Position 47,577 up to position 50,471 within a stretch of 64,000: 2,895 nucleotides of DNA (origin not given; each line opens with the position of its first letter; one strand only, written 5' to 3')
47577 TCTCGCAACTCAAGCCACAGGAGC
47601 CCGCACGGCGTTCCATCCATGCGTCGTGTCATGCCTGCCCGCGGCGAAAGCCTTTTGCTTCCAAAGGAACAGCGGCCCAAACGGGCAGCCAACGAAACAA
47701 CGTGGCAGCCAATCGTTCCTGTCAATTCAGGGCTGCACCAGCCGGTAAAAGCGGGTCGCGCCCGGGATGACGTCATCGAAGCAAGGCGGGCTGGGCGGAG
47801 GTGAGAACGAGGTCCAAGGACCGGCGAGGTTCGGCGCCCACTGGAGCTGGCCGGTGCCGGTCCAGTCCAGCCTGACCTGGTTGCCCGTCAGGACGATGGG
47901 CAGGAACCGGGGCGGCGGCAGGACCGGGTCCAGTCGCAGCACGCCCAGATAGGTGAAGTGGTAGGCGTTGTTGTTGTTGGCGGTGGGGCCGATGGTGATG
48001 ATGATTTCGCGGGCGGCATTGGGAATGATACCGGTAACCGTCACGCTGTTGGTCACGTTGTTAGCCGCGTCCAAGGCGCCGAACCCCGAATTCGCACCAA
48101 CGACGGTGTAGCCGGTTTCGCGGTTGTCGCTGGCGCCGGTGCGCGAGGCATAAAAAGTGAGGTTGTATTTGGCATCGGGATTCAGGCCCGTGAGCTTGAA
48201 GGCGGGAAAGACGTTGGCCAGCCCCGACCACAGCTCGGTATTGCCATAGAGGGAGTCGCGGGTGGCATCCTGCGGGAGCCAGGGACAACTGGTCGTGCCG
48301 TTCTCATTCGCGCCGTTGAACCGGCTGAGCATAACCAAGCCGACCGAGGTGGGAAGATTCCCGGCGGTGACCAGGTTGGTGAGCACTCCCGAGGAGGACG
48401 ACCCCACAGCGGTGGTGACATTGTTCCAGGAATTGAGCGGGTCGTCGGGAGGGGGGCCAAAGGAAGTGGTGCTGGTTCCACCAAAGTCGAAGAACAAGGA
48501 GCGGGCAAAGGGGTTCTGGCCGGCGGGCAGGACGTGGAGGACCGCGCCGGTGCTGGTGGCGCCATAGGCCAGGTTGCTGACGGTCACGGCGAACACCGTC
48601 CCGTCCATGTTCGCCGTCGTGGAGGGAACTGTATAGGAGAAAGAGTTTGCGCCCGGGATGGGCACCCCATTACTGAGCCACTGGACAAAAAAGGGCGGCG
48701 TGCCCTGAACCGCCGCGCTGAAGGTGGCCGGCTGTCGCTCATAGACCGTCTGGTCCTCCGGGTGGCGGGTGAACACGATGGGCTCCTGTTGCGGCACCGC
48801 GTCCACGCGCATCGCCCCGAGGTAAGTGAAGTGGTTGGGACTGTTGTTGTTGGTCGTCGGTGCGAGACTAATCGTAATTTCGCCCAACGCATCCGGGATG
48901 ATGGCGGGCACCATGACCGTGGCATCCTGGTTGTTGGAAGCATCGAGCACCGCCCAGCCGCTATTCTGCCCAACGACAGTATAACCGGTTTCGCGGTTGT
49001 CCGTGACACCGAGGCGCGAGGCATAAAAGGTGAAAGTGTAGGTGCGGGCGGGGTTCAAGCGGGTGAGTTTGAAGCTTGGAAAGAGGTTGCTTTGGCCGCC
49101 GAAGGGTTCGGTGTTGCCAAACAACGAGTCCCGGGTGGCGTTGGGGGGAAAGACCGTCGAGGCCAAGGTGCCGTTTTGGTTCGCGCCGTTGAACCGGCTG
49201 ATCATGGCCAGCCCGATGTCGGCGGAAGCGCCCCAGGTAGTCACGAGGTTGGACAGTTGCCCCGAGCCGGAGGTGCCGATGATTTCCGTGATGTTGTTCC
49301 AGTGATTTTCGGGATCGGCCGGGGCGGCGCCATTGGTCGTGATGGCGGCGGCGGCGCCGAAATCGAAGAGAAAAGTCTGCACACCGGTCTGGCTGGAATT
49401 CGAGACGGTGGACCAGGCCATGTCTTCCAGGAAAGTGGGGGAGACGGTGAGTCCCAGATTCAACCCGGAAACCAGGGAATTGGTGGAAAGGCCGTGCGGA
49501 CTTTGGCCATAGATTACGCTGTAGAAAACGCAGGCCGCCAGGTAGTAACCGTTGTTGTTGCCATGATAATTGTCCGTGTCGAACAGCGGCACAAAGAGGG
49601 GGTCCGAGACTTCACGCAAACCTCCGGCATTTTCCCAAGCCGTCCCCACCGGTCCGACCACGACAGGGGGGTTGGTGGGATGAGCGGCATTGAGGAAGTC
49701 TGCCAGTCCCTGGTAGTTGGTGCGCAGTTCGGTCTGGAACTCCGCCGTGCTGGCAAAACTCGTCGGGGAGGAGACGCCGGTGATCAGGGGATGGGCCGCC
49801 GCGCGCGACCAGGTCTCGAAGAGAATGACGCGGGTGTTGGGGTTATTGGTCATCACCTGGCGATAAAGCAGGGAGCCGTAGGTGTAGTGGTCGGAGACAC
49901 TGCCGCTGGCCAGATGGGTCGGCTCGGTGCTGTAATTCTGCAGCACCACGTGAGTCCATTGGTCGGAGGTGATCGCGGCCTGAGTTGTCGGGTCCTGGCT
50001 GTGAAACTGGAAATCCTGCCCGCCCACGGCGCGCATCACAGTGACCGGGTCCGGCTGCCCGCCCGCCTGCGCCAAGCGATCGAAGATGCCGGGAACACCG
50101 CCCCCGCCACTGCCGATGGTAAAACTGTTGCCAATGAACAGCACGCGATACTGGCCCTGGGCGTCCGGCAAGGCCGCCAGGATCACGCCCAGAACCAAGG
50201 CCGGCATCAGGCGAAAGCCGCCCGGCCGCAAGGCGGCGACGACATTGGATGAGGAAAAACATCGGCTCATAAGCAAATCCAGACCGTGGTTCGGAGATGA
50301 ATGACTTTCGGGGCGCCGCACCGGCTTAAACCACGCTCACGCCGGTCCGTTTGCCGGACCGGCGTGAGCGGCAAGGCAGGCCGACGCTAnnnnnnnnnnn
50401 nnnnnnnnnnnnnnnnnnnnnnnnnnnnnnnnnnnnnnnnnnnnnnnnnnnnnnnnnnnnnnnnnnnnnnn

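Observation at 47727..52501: Unclassified ~190-aa module present four times in two tandem paralogous secreted proteins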

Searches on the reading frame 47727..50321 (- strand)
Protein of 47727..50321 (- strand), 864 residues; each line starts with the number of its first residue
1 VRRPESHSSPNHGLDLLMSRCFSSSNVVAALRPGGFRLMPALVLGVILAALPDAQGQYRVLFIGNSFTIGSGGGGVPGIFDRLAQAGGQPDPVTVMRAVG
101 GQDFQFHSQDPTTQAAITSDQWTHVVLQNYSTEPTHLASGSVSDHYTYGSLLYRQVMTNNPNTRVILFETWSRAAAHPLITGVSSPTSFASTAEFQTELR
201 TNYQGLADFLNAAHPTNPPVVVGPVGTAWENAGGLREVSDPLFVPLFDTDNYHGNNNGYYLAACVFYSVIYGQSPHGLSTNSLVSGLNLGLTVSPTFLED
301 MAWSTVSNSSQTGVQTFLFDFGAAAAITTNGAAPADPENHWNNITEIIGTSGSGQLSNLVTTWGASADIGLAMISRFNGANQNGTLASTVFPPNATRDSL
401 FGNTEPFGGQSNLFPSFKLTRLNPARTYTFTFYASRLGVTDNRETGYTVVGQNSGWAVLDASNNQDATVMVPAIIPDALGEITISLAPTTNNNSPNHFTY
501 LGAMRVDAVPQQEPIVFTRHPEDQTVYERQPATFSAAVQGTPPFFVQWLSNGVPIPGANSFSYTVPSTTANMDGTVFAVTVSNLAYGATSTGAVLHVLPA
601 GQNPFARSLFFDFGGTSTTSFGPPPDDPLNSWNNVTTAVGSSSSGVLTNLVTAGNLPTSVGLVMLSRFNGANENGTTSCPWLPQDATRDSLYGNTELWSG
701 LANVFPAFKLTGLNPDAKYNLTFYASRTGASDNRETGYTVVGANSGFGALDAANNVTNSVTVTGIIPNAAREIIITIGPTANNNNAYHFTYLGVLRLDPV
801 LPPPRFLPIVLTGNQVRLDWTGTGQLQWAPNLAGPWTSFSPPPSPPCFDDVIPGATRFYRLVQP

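Call 3: search_protein_families(library=pfam, proteins=[window:47727-50321:-], max_evalue=1)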
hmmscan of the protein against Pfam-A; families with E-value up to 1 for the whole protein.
window:47727-50321:- (864 aa): 5 families
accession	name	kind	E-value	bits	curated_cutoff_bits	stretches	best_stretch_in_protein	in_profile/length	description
PF16227.11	DUF4886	-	1.4e-08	34.5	26.7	1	111-277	72-219/242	Domain of unknown function (DUF4886)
PF07679.22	I-set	-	2e-05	25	23.7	1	516-567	2-53/90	Immunoglobulin I-set domain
PF16874.11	Glyco_hydro_36C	-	0.0038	18.1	27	1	704-743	28-55/77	Glycosyl hydrolase family 36 C-terminal domain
PF13927.12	Ig_3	-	0.0049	17.8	30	1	517-574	4-70/78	Immunoglobulin domain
PF00041.27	fn3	-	0.012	16.2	25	0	708-729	51-73/84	Fibronectin type III domain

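Call 4: search_protein_families(library=ncbifam, proteins=[window:47727-50321:-], max_evalue=1)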
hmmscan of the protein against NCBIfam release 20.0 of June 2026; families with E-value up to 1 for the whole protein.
window:47727-50321:- (864 aa): 0 families

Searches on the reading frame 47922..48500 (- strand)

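Call 44: search_protein_families(library=pfam, proteins=[window:47922-48500:-], max_evalue=10)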
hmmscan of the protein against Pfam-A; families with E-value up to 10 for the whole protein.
seq(193 aa): 2 families
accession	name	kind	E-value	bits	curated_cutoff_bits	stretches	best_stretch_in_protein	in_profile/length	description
PF16874.11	Glyco_hydro_36C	-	0.015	16.1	27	1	96-136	27-55/77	Glycosyl hydrolase family 36 C-terminal domain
PF00041.27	fn3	-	0.064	13.9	25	1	101-122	51-73/84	Fibronectin type III domain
